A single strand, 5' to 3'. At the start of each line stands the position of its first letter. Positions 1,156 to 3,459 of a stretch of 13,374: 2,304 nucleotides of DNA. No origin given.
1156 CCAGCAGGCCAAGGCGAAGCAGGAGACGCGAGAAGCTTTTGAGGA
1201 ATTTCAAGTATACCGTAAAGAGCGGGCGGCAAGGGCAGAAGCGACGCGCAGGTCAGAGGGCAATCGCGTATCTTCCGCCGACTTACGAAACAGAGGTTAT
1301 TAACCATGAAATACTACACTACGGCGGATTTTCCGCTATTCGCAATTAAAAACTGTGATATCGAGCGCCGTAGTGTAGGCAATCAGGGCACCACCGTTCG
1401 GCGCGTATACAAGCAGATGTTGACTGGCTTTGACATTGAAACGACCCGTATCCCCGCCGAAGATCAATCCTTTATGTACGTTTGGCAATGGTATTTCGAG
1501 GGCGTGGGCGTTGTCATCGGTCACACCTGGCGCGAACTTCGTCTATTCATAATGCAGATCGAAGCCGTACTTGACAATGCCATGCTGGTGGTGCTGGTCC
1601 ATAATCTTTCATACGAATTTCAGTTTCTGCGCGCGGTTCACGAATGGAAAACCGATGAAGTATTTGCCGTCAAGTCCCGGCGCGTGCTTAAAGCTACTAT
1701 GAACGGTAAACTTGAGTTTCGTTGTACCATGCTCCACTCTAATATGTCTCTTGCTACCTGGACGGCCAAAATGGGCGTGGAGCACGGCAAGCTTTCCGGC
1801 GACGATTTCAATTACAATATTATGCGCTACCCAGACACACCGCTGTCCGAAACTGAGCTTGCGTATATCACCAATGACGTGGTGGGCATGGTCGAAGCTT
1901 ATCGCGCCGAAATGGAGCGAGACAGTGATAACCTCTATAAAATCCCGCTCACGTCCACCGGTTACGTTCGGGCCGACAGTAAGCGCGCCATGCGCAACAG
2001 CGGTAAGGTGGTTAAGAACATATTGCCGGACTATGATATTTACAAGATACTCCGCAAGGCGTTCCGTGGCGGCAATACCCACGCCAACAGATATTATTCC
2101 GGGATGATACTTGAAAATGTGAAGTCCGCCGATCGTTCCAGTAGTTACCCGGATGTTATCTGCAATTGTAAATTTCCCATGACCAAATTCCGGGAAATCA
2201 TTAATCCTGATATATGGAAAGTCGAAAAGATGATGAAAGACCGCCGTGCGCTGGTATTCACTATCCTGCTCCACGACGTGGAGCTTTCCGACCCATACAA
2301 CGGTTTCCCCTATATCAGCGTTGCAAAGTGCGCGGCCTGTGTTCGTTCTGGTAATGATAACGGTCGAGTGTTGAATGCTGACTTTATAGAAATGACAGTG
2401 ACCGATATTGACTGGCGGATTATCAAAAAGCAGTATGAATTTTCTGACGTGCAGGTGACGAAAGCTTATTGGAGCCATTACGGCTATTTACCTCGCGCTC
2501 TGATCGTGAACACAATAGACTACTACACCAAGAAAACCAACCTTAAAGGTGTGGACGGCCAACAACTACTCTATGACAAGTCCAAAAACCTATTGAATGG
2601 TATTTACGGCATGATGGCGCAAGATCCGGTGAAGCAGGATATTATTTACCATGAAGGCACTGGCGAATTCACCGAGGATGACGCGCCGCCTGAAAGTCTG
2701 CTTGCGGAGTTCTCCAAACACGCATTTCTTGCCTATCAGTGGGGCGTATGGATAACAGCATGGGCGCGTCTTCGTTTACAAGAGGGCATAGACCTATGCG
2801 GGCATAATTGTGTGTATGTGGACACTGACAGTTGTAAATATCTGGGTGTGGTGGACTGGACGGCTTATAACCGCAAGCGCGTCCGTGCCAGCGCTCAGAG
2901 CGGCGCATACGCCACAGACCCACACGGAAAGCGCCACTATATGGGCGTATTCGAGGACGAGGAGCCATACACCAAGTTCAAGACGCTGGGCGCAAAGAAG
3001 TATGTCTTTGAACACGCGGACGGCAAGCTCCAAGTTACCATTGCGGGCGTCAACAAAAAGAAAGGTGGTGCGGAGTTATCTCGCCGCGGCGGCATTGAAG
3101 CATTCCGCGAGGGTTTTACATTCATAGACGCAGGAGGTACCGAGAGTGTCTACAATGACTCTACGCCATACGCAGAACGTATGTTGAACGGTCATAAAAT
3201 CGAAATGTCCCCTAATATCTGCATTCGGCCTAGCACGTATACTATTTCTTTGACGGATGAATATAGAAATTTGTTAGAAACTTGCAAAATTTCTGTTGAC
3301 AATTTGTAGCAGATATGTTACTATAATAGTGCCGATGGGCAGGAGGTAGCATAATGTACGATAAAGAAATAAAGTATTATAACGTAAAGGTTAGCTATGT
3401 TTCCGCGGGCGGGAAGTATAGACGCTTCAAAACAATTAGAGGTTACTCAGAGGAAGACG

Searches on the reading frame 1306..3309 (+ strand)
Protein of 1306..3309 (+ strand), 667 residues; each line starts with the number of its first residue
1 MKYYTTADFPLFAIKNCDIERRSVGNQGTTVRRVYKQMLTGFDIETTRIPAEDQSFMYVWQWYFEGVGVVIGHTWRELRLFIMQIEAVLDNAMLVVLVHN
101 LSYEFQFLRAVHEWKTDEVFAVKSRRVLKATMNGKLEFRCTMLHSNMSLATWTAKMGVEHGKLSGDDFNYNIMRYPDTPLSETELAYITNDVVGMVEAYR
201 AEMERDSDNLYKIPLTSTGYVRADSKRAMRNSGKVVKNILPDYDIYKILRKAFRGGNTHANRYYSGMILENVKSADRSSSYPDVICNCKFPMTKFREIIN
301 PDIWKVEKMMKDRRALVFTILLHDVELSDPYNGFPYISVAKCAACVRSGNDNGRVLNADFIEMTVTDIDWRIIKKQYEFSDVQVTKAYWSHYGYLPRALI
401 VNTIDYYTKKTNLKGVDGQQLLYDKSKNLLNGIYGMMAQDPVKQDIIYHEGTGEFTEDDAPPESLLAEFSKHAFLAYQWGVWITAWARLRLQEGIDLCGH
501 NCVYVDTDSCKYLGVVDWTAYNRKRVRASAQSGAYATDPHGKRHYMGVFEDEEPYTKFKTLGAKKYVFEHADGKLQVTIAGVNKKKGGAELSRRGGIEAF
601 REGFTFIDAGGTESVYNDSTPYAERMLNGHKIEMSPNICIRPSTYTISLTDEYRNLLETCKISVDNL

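Call 8: search_protein_families(library=pfam, proteins=[window:1306-3309:+], max_evalue=0.01)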
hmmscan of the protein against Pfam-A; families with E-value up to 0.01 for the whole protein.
window:1306-3309:+ (667 aa): 1 family
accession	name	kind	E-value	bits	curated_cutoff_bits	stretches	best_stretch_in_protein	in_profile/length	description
PF03175.18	DNA_pol_B_2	-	1.4e-09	37.9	25.8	1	182-454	138-403/468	DNA polymerase type B, organellar and viral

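Call 9: search_protein_families(library=phrogs, proteins=[window:1306-3309:+], max_evalue=0.001)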
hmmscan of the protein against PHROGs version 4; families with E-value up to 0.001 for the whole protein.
window:1306-3309:+ (667 aa): 1 family
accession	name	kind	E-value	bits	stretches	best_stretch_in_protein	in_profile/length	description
phrog_1907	-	DNA, RNA and nucleotide metabolism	7.7e-63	214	1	36-660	13-615/629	DNA polymerase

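Call 11: search_dna_similar(query=window:1306-3309:+, collection=phages, mode=protein, max_rows=30)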
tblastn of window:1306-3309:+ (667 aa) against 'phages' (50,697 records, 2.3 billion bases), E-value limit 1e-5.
Records with a match: 62; places in all: 62; records where one place covers at least 80% of the query: 28.
Best place of each record, by identity: <60% 62.
By first word of the organism name: Bacillus 25; Bacteriophage 15; Salmonella 8; Clostridium 3; Amedibacillus 2; Shigella 1; Pectobacterium 1; Acinetobacter 1; Enterobacter 1; Vibrio 1; and 4 more.
By host as written in the record: - 23; Bacillus subtilis 7; Salmonella enterica subsp. enterica serovar Enteritidis PT1 4; Salmonella enterica subsp. enterica serovar Enteritidis 3; Amedibacillus_QUJU_s CSC70 2; Bacillus subtilis WB800 2; Bacillus thuringiensis subsp. kurstaki ATCC 33679 2; Bacillus thuringiensis Kurstaki 2; and 16 more.
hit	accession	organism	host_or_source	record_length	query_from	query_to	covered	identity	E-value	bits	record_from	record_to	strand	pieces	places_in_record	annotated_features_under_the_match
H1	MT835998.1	Bacteriophage sp.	human fecal samples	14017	5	660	98%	51.0%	0e+0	650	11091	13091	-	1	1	record has no annotation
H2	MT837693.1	Bacteriophage sp.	human fecal samples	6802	4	657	98%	47.2%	0e+0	615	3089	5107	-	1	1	record has no annotation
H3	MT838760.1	Bacteriophage sp.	human fecal samples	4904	31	665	95%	47.5%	0e+0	602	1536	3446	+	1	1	record has no annotation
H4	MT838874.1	Bacteriophage sp.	human fecal samples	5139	14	667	98%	44.1%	3e-170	534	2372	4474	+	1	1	record has no annotation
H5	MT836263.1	Bacteriophage sp.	human fecal samples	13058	34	657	94%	44.4%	2e-160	517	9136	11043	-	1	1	record has no annotation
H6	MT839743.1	Bacteriophage sp.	human fecal samples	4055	34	665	95%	43.0%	8e-159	496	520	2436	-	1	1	record has no annotation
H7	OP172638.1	Amedibacillus phage AD70P2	Amedibacillus_QUJU_s CSC70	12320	4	659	98%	36.3%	3e-106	360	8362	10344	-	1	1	DNA polymerase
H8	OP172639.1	Amedibacillus phage AD70P3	Amedibacillus_QUJU_s CSC70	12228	4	659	98%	36.1%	6e-107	362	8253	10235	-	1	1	DNA polymerase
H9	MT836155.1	Bacteriophage sp.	human fecal samples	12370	4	659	98%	35.8%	1e-104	355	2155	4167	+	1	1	record has no annotation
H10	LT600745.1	Clostridium phage HM2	-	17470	4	657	98%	35.0%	7e-104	353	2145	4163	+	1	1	unnamed protein product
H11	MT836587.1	Bacteriophage sp.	human fecal samples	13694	22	652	95%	34.6%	3e-87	304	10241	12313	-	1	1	record has no annotation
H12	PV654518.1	Shigella phage vB_SHGBLB0004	Shigella flexneri (EUROGROUP BIOLAB ...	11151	1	658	99%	31.6%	9e-84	294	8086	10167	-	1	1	hypothetical protein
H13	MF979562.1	Pectobacterium phage DU_PP_III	Pectobacterium sp.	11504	41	658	93%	33.1%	4e-88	307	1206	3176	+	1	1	DNA polymerase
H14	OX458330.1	Acinetobacter phage Phanie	wastewater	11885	29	595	85%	35.3%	5e-86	301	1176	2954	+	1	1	DNA polymerase, phage-associated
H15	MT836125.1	Bacteriophage sp.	human fecal samples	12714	58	657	90%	33.3%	3e-85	298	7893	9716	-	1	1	record has no annotation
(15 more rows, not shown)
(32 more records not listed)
